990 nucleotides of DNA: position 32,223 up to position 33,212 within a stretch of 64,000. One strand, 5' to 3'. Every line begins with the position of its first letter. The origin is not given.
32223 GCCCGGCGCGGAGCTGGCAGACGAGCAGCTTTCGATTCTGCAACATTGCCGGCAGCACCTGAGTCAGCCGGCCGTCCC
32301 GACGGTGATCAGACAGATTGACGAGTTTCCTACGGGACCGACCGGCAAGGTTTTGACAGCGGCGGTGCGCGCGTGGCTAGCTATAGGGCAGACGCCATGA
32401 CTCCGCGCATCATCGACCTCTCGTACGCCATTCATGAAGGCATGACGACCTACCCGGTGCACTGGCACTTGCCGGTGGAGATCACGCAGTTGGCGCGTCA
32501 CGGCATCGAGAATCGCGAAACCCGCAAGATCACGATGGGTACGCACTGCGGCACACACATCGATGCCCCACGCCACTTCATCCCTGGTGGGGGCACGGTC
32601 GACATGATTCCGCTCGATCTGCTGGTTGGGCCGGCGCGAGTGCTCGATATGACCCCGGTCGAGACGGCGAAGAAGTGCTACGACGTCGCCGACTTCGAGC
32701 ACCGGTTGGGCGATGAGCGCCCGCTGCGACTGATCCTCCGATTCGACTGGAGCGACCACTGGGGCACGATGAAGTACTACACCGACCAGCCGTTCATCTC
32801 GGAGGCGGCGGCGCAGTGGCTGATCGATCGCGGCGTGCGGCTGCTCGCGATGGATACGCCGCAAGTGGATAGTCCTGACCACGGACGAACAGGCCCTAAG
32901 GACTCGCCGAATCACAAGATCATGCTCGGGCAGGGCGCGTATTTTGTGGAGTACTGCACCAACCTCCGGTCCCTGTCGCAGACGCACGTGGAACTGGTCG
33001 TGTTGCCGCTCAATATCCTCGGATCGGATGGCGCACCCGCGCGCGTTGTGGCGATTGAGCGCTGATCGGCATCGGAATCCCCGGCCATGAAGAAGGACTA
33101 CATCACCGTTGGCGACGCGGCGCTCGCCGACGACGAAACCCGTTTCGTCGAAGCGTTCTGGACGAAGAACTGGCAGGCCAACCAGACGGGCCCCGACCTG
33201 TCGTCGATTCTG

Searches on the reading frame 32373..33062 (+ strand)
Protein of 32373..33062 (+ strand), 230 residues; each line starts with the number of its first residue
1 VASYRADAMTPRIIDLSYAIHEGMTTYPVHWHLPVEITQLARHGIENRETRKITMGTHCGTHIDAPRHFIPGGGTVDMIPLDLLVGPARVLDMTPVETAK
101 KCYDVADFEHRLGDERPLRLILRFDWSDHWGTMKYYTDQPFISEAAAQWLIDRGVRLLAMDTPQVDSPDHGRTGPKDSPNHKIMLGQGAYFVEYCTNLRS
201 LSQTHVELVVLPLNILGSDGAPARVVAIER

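Call 7: search_protein_families(library=pfam, proteins=[window:32373-33062:+], max_evalue=0.001)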
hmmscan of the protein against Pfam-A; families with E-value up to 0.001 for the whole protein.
window:32373-33062:+ (230 aa): 1 family
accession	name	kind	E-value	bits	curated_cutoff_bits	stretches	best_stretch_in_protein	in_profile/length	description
PF04199.19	Cyclase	-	5.9e-33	114.5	23.1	1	14-166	1-141/142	Putative cyclase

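Call 19: search_protein_families(library=ncbifam, proteins=[window:32373-33062:+], max_evalue=0.01)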
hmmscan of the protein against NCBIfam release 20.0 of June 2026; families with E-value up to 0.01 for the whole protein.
window:32373-33062:+ (230 aa): 1 family
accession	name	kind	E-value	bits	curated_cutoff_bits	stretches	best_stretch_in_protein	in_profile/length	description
TIGR03035.1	trp_arylform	equivalog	7.5e-23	81.6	223.05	1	12-226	1-202/206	arylformamidase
